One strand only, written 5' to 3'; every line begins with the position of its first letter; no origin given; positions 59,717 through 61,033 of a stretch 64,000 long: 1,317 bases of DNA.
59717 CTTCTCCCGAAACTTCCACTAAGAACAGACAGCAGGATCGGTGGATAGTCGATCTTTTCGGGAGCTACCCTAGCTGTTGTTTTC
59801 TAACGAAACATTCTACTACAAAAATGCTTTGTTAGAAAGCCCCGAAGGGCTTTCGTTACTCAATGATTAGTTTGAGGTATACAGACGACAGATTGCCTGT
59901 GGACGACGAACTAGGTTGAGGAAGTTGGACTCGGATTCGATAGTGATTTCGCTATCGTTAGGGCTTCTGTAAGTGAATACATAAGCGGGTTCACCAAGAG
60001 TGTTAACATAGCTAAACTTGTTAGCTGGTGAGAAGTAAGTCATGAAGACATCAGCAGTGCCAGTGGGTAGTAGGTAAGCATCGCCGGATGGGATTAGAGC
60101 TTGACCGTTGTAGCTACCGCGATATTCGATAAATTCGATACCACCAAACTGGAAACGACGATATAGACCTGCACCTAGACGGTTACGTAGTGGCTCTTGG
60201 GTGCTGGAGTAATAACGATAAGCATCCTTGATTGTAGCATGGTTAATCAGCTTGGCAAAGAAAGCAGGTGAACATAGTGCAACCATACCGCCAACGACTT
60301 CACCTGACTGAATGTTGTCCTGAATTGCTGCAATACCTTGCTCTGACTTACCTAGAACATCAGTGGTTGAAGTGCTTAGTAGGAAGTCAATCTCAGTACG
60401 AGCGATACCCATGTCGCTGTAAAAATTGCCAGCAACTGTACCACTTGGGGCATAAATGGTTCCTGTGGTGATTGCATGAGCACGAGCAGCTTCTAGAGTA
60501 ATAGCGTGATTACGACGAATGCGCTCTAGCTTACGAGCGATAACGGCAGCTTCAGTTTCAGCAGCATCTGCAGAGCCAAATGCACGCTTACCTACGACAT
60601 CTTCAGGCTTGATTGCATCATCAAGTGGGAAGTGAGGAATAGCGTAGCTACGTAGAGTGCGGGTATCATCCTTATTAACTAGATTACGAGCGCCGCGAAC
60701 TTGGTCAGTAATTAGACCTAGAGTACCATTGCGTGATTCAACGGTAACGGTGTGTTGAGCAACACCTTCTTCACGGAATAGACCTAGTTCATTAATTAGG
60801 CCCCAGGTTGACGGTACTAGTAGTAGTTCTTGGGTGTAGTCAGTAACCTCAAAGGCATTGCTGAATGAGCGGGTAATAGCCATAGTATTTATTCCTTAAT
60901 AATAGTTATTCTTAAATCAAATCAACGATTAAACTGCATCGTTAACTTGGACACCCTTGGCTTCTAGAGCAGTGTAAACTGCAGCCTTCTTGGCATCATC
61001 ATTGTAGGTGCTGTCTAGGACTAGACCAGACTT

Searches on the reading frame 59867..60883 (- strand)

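Call 21: search_protein_families(library=phrogs, proteins=[window:59867-60883:-], max_evalue=0.00001)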
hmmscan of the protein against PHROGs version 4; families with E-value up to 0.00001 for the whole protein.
window:59867-60883:- (338 aa): 1 family
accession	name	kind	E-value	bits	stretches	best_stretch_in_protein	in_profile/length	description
phrog_29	-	head and packaging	3.6e-68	231.7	1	5-334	23-356/439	major head protein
